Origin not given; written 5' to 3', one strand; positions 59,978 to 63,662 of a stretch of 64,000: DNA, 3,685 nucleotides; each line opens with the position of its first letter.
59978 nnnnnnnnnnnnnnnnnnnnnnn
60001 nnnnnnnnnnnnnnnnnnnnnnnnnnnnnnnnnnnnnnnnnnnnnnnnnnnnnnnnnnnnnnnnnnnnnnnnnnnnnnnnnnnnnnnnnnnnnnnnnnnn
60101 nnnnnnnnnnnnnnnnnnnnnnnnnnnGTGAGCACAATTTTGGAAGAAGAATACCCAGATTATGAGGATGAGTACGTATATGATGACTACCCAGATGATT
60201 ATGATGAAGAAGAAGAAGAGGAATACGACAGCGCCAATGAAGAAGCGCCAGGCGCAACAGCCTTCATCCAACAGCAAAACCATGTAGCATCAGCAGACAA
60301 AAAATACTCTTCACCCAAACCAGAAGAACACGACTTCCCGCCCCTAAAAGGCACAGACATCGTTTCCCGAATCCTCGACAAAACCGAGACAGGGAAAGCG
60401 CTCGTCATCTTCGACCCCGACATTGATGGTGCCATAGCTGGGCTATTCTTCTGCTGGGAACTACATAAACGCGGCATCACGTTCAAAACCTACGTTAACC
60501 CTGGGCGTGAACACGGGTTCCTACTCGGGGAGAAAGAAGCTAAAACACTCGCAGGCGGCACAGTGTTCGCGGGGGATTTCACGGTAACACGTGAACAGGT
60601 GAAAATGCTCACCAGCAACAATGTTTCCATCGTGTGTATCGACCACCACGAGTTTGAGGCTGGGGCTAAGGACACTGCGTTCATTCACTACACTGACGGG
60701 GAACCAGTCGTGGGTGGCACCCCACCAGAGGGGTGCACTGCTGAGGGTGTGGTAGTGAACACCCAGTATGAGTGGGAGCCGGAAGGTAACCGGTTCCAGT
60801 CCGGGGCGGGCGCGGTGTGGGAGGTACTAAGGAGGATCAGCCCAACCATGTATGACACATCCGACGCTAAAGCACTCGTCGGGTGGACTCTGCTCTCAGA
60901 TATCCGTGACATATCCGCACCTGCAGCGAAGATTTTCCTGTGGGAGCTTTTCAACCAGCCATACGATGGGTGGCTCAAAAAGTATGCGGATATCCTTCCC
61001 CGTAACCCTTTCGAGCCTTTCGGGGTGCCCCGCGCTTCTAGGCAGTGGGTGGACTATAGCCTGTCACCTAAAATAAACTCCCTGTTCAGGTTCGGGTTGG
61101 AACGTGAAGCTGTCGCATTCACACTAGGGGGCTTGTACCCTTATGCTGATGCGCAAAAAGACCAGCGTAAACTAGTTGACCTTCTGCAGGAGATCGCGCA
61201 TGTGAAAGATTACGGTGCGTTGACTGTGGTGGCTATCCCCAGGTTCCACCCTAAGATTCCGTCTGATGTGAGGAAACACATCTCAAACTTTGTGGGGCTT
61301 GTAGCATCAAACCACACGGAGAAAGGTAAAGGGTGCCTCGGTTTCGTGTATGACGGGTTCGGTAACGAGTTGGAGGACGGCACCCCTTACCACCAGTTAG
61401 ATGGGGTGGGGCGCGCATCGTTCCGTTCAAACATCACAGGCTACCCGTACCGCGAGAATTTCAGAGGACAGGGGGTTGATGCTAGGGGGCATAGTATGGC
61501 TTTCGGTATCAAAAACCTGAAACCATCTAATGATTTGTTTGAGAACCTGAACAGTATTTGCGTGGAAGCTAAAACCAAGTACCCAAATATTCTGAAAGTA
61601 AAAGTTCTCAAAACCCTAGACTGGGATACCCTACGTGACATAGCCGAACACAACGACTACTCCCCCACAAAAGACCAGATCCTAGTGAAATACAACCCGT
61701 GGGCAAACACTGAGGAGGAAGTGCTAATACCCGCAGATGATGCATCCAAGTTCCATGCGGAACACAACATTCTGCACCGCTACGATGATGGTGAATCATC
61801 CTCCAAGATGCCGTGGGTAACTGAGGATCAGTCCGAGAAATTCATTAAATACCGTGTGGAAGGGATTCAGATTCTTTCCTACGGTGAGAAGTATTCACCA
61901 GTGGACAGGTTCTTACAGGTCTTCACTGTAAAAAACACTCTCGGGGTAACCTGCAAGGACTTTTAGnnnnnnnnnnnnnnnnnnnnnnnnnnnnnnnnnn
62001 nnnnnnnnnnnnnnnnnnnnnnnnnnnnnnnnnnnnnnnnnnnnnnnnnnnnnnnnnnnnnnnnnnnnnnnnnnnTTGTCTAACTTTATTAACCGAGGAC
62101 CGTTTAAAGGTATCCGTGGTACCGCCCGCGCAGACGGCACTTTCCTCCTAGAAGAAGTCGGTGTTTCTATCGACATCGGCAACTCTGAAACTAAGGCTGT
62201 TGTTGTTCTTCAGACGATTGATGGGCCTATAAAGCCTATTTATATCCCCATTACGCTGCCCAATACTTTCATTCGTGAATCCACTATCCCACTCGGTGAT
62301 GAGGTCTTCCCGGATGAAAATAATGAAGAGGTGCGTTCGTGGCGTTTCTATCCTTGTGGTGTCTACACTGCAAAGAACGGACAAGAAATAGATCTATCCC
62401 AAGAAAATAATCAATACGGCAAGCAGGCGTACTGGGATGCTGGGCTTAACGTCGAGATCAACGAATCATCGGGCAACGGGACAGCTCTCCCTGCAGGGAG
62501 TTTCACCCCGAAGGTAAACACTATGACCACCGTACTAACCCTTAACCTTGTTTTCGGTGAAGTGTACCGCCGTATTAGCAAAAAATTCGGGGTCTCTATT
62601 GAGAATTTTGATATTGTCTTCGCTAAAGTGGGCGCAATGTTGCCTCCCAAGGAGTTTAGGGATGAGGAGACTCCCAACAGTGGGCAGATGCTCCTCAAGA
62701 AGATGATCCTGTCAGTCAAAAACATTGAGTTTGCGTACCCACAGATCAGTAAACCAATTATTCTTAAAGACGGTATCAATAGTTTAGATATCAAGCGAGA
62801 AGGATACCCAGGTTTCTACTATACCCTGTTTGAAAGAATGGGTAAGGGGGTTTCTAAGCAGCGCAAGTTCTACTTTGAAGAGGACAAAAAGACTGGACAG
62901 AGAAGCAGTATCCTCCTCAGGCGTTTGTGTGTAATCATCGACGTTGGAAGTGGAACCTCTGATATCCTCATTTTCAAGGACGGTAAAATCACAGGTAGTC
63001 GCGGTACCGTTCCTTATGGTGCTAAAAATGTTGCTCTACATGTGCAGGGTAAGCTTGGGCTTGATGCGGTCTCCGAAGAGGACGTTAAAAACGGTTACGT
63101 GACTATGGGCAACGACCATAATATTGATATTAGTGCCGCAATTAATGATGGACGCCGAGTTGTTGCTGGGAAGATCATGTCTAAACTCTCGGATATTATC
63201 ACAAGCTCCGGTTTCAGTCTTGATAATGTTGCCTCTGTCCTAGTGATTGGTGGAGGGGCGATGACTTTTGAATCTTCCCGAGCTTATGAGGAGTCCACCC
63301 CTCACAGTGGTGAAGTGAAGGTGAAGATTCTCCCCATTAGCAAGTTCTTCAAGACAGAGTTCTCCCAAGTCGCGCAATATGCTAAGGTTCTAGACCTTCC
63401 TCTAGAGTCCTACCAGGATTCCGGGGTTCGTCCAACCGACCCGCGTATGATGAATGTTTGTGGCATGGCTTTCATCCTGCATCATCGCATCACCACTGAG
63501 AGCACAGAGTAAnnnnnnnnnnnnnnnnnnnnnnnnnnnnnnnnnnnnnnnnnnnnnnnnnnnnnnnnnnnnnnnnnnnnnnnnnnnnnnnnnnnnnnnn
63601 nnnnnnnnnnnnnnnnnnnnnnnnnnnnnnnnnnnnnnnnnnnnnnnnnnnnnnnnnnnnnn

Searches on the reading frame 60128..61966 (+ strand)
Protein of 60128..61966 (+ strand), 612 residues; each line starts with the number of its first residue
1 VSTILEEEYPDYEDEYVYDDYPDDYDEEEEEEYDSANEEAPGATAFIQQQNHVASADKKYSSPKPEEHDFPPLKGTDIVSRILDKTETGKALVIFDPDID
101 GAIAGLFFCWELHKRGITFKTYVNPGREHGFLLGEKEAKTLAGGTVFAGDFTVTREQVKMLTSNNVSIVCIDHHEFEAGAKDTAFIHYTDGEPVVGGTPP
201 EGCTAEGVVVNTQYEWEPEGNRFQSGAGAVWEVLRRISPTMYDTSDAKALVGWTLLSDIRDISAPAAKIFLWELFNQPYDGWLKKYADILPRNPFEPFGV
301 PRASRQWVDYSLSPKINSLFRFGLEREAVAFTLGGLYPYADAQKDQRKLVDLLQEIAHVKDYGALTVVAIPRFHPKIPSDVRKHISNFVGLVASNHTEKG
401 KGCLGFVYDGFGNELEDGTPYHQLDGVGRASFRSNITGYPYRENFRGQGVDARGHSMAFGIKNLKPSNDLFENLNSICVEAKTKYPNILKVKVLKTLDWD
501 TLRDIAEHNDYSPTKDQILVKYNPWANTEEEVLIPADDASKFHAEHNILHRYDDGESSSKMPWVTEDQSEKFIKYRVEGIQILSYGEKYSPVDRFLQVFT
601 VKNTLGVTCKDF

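Call 7: search_protein_families(library=pfam, proteins=[window:60128-61966:+], max_evalue=0.01)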
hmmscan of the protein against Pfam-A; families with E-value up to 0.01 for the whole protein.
window:60128-61966:+ (612 aa): 1 family
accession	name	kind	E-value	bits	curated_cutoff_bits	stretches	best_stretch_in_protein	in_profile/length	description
PF01368.27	DHH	-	0.0005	20.8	28.1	1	96-206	9-96/125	DHH family, N-terminal domain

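Call 15: search_protein_families(library=phrogs, proteins=[window:60128-61966:+], max_evalue=0.001)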
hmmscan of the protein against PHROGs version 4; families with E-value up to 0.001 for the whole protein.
window:60128-61966:+ (612 aa): 1 family
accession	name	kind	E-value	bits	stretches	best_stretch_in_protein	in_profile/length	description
phrog_2484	-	DNA, RNA and nucleotide metabolism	1.5e-12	47.9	1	66-332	39-287/564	RecJ-like ssDNA exonuclease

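Call 117: search_protein_families(library=ncbifam, proteins=[window:60128-61966:+], max_evalue=1)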
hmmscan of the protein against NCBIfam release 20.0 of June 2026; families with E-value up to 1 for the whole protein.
window:60128-61966:+ (612 aa): 2 families
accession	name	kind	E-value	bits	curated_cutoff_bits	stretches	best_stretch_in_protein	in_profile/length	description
TIGR00644.1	recJ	equivalog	2.9e-06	25.9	396.9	1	77-183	42-153/546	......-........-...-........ exonuclease RecJ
NF004738.0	PRK06074.2-5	equivalog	0.045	13.4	198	1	545-595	115-165/174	NADH-quinone oxidoreductase subunit C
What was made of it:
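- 60128..61966 (+): DHH/RecJ-like protein. phrog_2484 1.5e-12 (call 15); TIGR00644 recJ 3e-6, below cutoff (call 117)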

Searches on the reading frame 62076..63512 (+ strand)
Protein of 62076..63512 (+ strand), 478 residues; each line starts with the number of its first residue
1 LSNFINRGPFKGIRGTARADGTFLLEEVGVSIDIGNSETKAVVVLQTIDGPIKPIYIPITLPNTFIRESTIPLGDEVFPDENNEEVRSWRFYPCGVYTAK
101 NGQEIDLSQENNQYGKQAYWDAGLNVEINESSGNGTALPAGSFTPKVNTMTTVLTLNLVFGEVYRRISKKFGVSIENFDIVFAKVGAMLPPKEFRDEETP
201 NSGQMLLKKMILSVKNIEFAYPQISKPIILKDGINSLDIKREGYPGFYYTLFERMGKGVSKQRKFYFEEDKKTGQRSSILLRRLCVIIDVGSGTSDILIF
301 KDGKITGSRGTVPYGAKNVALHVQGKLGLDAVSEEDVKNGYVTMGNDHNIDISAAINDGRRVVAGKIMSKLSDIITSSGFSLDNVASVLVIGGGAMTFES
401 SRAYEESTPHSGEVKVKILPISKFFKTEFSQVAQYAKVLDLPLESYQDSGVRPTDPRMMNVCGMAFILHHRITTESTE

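Call 7: search_protein_families(library=pfam, proteins=[window:62076-63512:+], max_evalue=0.01)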
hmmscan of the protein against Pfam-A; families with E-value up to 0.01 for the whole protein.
window:62076-63512:+ (478 aa): 2 families
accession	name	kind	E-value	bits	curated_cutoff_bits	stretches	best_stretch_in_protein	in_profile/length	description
PF21522.3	MreB-like_C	-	1.2e-07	32.8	27.8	1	287-399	1-118/123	Archaeal actin homologue MreB-like, C-terminal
PF14450.12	FtsA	-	0.002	18.9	31.8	1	286-320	1-34/127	Cell division protein FtsA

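Call 15: search_protein_families(library=phrogs, proteins=[window:62076-63512:+], max_evalue=0.001)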
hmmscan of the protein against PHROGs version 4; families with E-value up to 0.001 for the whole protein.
window:62076-63512:+ (478 aa): 1 family
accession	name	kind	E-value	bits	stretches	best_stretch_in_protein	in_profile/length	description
phrog_691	-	DNA, RNA and nucleotide metabolism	2.3e-14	54.3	1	189-399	109-292/329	partition protein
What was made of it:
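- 62076..63512 (+): Actin-fold ATPase (ParM/Alp-like candidate). PF21522 1e-7 (call 7); phrog_691 'partition protein' 2e-14 (call 15)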

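Call 99: search_solved_structures(query=window:62076-63512:+, max_evalue=1)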
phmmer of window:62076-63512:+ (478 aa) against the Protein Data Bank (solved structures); distinct sequences matched with E-value up to 1: 1.
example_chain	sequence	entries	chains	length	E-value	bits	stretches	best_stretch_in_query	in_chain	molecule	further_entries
3h1q_A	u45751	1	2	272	0.81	11.6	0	286-341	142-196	Ethanolamine utilization protein EutJ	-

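Call 101: search_dna_similar(query=window:62076-63512:+, collection=phages, mode=protein, max_evalue=0.001, max_rows=15)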
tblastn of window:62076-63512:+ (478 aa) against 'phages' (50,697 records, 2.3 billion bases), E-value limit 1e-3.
No match.

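Call 117: search_protein_families(library=ncbifam, proteins=[window:62076-63512:+], max_evalue=1)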
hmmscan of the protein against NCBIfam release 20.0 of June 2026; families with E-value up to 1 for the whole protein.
window:62076-63512:+ (478 aa): 5 families
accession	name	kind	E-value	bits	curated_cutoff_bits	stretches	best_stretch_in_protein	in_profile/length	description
TIGR02529.1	EutJ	subfamily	9.5e-05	22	152.1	1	285-341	110-165/239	ethanolamine utilization protein EutJ family protein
NF011660.0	PRK15080.1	equivalog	0.00014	21.2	182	1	285-398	143-241/277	ethanolamine utilization protein EutJ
TIGR01174.1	ftsA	equivalog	0.00036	19.7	175.85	1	285-346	198-258/371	cell division protein FtsA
TIGR03739.1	PRTRC_D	hypoth_equivalog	0.013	14.5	214.8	1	284-400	168-289/320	PRTRC system protein D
NF040623.1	MfnF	equivalog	0.026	13.7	520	1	283-308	127-152/324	(4-{4-[2-(gamma-L-glutamylamino)ethyl]phenoxymethyl}furan-2-yl)methanamine synthase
